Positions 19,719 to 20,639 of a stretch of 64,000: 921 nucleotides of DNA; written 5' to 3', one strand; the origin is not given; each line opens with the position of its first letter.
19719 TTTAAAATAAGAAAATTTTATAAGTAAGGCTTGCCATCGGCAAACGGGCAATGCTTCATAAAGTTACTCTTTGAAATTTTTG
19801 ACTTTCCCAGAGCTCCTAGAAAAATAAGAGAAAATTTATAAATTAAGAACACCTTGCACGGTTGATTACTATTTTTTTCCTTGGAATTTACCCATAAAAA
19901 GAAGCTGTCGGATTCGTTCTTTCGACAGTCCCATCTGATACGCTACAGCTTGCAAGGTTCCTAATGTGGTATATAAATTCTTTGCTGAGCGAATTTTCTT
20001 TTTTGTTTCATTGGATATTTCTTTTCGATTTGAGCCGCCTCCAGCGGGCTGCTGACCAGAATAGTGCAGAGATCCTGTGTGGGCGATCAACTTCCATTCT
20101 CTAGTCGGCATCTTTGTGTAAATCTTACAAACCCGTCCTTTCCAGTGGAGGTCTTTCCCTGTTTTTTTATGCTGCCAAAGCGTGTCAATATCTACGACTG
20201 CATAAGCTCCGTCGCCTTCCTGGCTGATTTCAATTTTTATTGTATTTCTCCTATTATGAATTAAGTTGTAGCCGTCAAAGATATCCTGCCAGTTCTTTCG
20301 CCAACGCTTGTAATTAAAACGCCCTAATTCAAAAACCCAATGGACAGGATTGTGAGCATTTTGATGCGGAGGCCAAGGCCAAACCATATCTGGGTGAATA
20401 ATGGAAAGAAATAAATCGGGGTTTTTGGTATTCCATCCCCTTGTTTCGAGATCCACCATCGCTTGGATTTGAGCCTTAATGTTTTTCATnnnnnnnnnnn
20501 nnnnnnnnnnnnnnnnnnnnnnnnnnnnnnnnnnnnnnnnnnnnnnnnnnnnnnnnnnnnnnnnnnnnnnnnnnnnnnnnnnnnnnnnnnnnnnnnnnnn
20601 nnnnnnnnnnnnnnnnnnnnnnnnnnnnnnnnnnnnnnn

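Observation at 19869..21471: comM/yifB 3' remnant abutting an XRE pair and an NTF2-like/sigma-70 region-4 fusion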

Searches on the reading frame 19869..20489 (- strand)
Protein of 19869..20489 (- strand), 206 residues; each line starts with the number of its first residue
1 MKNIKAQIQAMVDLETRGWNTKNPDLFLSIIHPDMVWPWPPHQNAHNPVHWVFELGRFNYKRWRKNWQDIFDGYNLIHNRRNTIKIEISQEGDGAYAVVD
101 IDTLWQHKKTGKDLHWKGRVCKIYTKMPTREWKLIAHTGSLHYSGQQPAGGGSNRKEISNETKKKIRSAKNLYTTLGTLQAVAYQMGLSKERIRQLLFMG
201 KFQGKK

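Call 4: search_protein_families(library=pfam, proteins=[window:19869-20489:-], max_evalue=1)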
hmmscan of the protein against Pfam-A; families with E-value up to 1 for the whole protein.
window:19869-20489:- (206 aa): 3 families
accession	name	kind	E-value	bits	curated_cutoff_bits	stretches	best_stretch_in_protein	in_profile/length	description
PF12680.13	SnoaL_2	-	0.00065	20.7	27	1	18-125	7-93/102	SnoaL-like domain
PF14534.12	DUF4440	-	0.0012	19.7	25.2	1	10-134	3-107/107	Domain of unknown function (DUF4440)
PF04545.22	Sigma70_r4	-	0.0051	16.7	24.1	1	178-197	22-41/50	Sigma-70, region 4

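Call 11: find_homologous_proteins(query=window:19869-20489:-)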
Query window:19869-20489:- (206 aa): 2174 proteins with E <= 0.001 among 2193 candidates; the best 120 are listed.
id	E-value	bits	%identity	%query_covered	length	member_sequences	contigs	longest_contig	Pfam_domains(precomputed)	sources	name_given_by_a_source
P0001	9.1e-141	485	100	100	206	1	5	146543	-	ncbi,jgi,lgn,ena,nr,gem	ncbi:MAG TPA: hypothetical protein PKV84_00365 [Candidatus Omnitrophota bacterium]|nr:hypothetical p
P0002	2.2e-82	294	74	79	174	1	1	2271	PF14534.13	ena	-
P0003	6.8e-72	260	73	69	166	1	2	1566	-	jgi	jgi:hypothetical protein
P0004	2.1e-71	258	73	69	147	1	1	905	-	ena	-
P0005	4.0e-71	257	73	69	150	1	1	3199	-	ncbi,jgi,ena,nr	ncbi:MAG TPA: hypothetical protein VKK79_12550 [Candidatus Lokiarchaeia archaeon]|nr:hypothetical pr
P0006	4.6e-71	257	73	68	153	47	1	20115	-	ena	-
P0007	5.1e-71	257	74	69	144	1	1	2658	PF12680.14,PF14534.13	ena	-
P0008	6.7e-71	256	72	69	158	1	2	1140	-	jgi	jgi:ketosteroid isomerase-like protein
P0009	1.5e-70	255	69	72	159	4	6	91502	-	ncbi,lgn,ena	-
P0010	1.6e-70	255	72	69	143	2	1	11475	-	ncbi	-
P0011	3.8e-70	254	71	69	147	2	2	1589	-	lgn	-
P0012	3.8e-70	254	73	69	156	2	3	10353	-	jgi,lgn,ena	-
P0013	3.9e-70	254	70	69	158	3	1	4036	-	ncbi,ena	-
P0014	7.9e-70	253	72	69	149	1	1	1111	-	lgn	-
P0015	8.4e-70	253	68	74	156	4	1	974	-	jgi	jgi:ketosteroid isomerase-like protein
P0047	1.6e-67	245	71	69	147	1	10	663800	-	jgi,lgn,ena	-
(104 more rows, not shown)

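Call 12: find_encoding_contigs(protein=window:19869-20489:-, flank=10000)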
Protein window:19869-20489:- (206 aa): 10 contigs read that carry it; 6 places shown.
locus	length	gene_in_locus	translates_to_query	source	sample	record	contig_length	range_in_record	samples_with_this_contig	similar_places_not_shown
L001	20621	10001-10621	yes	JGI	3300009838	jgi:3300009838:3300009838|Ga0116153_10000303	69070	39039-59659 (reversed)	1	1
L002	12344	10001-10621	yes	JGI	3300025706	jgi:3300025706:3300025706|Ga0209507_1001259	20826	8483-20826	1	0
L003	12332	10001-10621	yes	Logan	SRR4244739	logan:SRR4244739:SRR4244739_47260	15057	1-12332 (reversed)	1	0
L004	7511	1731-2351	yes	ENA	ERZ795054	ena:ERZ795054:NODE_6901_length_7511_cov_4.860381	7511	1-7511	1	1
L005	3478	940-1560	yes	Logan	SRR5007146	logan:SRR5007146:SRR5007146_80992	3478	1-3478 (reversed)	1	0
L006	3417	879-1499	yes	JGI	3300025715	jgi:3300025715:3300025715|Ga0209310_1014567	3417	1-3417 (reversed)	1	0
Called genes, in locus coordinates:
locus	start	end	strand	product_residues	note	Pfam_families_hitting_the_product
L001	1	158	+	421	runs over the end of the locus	PF00275:EPSP_synthase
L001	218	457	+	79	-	PF00886:Ribosomal_S16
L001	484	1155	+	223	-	PF01746:tRNA_m1G_MT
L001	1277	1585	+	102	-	PF01245:Ribosomal_L19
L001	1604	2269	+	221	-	PF01351:RNase_HII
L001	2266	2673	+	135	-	PF08378:NERD (weak), PF02021:UPF0102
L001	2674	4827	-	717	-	PF00989:PAS, PF08448:PAS_4, PF13426:PAS_9, PF00989:PAS, PF08448:PAS_4, PF13426:PAS_9, PF00512:HisKA, PF02518:HATPase_c, +2 more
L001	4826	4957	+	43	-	-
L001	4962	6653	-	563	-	PF00072:Response_reg, PF00990:GGDEF, PF00563:EAL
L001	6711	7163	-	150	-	PF00072:Response_reg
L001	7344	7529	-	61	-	-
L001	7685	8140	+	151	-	PF00011:HSP20, PF17886:ArsA_HSP20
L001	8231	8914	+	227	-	PF00011:HSP20, PF17886:ArsA_HSP20 (weak)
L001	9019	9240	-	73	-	PF13335:Mg_chelatase_C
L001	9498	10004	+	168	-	PF24250:HVO_2718 (faint), PF12844:HTH_19 (faint), PF13560:HTH_31 (faint), PF01381:HTH_3 (weak)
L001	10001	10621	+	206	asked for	-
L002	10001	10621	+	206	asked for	-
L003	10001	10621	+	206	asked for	-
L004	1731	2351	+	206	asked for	-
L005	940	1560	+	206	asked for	-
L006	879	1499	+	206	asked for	-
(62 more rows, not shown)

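Call 26: find_encoding_contigs(protein=P0002, flank=3000, max_places=3)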
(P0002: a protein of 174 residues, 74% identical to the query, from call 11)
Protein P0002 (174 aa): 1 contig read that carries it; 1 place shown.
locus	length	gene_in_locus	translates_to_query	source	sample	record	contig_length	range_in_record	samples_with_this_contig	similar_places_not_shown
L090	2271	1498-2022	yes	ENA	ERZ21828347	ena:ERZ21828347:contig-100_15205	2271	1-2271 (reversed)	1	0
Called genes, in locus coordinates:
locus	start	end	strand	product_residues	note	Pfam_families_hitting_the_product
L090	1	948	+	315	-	?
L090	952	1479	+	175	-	-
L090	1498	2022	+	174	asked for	PF14534:DUF4440 (faint)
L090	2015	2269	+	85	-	?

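Call 27: find_encoding_contigs(protein=P0047, flank=4000, max_places=4)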
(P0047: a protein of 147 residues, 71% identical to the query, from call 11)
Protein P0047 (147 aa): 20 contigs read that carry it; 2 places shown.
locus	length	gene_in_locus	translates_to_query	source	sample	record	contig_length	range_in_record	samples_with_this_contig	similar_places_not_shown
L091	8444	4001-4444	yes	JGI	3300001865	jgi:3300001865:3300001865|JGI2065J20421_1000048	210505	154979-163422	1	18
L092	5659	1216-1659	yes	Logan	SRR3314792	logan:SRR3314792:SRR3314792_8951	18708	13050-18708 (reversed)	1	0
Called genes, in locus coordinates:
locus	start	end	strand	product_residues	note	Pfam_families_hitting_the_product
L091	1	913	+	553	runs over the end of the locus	PF12679:ABC2_membrane_2 (weak), PF12698:ABC2_membrane_3 (weak)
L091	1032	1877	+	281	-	-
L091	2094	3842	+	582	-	PF00128:Alpha-amylase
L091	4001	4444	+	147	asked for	-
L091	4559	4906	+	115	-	PF24709:DUF7670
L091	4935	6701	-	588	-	PF04860:Phage_portal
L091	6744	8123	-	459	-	PF03237:Terminase_6N, PF17289:Terminase_6C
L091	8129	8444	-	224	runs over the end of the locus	-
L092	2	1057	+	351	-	?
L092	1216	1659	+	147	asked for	-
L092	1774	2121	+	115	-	PF24709:DUF7670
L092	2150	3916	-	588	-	PF04860:Phage_portal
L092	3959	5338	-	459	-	PF03237:Terminase_6N, PF17289:Terminase_6C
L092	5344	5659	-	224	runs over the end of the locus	-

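Call 30: search_protein_families(library=ncbifam, proteins=[window:19869-20489:-], max_evalue=0.1)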
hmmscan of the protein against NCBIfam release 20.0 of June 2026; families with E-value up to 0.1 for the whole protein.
window:19869-20489:- (206 aa): 5 families
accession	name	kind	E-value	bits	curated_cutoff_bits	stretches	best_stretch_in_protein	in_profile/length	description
NF011763.0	PRK15217.1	subfamily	0.0036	15.5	933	1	51-107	454-510/826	fimbrial biogenesis outer membrane usher protein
TIGR02392.1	rpoH_proteo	equivalog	0.0089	15.7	323.1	1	160-196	220-256/270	RNA polymerase sigma factor RpoH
TIGR02246.1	TIGR02246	subfamily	0.033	14.2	33.95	1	6-37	4-35/128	SgcJ/EcaC family oxidoreductase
NF005693.0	PRK07500.1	equivalog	0.033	13.3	315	1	160-196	229-265/289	RNA polymerase factor sigma-32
NF005143.0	PRK06596.1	subfamily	0.036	13.5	241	1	160-196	232-269/285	RNA polymerase factor sigma-32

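Call 61: search_solved_structures(query=window:19869-20489:-, max_evalue=1)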
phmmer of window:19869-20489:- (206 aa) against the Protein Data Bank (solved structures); distinct sequences matched with E-value up to 1: 1.
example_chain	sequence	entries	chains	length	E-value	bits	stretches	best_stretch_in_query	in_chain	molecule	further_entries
3soy_A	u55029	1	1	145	0.068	15.9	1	90-152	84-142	NTF2-like superfamily protein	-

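Call 62: search_protein_families(library=padloc, proteins=[window:19869-20489:-], max_evalue=0.01)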
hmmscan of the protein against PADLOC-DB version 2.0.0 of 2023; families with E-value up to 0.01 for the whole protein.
window:19869-20489:- (206 aa): 0 families

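Call 73: predict_structure(alignment_id=A5)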
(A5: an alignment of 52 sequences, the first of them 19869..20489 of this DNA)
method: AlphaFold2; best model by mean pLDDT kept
length: 206 residues; sequences in the alignment: 52
mean_pLDDT: 82.0   pTM: 0.65
mean pLDDT of the five models: 82.0, 81.5, 81.2, 80.9, 77.5
residues with pLDDT >= 90: 109; 70-90: 46; 50-70: 31; < 50: 20
segments of 3 or more residues with pLDDT < 50: 145-158, 204-206
pLDDT, mean of each block of 10 residues (from residue 1): 93 96 94 88 82 87 93 96 97 97 96 92 96 92 55 45 60 59 73 71 44
secondary structure, 60 per line:
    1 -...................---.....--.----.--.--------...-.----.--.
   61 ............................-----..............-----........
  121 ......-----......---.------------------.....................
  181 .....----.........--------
elements in order: H2-20 H24-28 H60-73 E74-88 E94-107 E113-126 E132-137 H160-185 H190-198

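Call 85: fold_search(model_id=the predicted structure, library=pdb)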
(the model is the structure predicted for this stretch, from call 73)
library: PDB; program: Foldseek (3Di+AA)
matches with E <= 10: 1232; with E <= 0.001: 137
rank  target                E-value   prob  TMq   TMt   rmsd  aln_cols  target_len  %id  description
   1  3d9r_D                4.6e-07  1.00  0.50  0.75   4.2       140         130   12  Crystal structure of ketosteroid isomerase-like protein (YP_049581.1) from ERWINIA CAROTOVORA ATROSEPTICA SCRI1043 at  (released 2008-07-01)
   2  3d9r_A                5.5e-07  1.00  0.51  0.76   4.2       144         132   12  Crystal structure of ketosteroid isomerase-like protein (YP_049581.1) from ERWINIA CAROTOVORA ATROSEPTICA SCRI1043 at  (released 2008-07-01)
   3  3d9r_B                6.2e-07  1.00  0.52  0.76   4.1       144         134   12  Crystal structure of ketosteroid isomerase-like protein (YP_049581.1) from ERWINIA CAROTOVORA ATROSEPTICA SCRI1043 at  (released 2008-07-01)
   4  3hx8_B                7.4e-07  1.00  0.49  0.75   3.5       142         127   20  Crystal structure of putative ketosteroid isomerase (NP_103587.1) from Mesorhizobium loti at 1.45 A resolution (released 2009-07-07)
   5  3hx8_C                1.6e-06  1.00  0.48  0.74   3.3       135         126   21  Crystal structure of putative ketosteroid isomerase (NP_103587.1) from Mesorhizobium loti at 1.45 A resolution (released 2009-07-07)
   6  3hx8_A                3.2e-06  1.00  0.47  0.72   3.9       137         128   20  Crystal structure of putative ketosteroid isomerase (NP_103587.1) from Mesorhizobium loti at 1.45 A resolution (released 2009-07-07)
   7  5ien_A                3.8e-06  1.00  0.50  0.75   3.6       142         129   18  Structure of CDL2.2, a computationally designed Vitamin-D3 binder (released 2017-03-01)
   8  5ien_B                6.9e-06  1.00  0.49  0.77   2.8       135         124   18  Structure of CDL2.2, a computationally designed Vitamin-D3 binder (released 2017-03-01)
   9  4i4k_B                1.1e-05  1.00  0.46  0.67   4.4       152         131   14  Streptomyces globisporus C-1027 9-membered enediyne conserved protein SgcE6 (released 2012-12-12)
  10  3soy                  1.2e-05  1.00  0.48  0.66   7.1       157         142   14  Nuclear transport factor 2 (NTF2-like) superfamily protein from Salmonella enterica subsp. enterica serovar Typhimurium  (released 2011-08-10)
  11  3cu3                  1.7e-05  1.00  0.47  0.58  12.0       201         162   12  Crystal structure of a domain of unknown function with a cystatin-like fold (npun_r1993) from nostoc punctiforme pcc 731 (released 2008-04-29)
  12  3rob_B                1.8e-05  1.00  0.53  0.81   2.5       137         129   12  The crystal structure of a conserved protein from Planctomyces limnophilus DSM 3776 (released 2011-05-11)
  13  5iep                  2.5e-05  1.00  0.45  0.70   3.6       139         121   18  Structure of CDL2.3b, a computationally designed Vitamin-D3 binder (released 2017-03-01)
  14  3rob_A                2.6e-05  1.00  0.50  0.76   2.5       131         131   12  The crystal structure of a conserved protein from Planctomyces limnophilus DSM 3776 (released 2011-05-11)
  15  3f7s                  3.0e-05  1.00  0.43  0.60   4.5       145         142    9  CRYSTAL STRUCTURE OF A NTF2-LIKE PROTEIN OF UNKNOWN FUNCTION (PP_4556) FROM PSEUDOMONAS PUTIDA KT2440 AT 2.11 A RESOLUTI (released 2008-11-25)
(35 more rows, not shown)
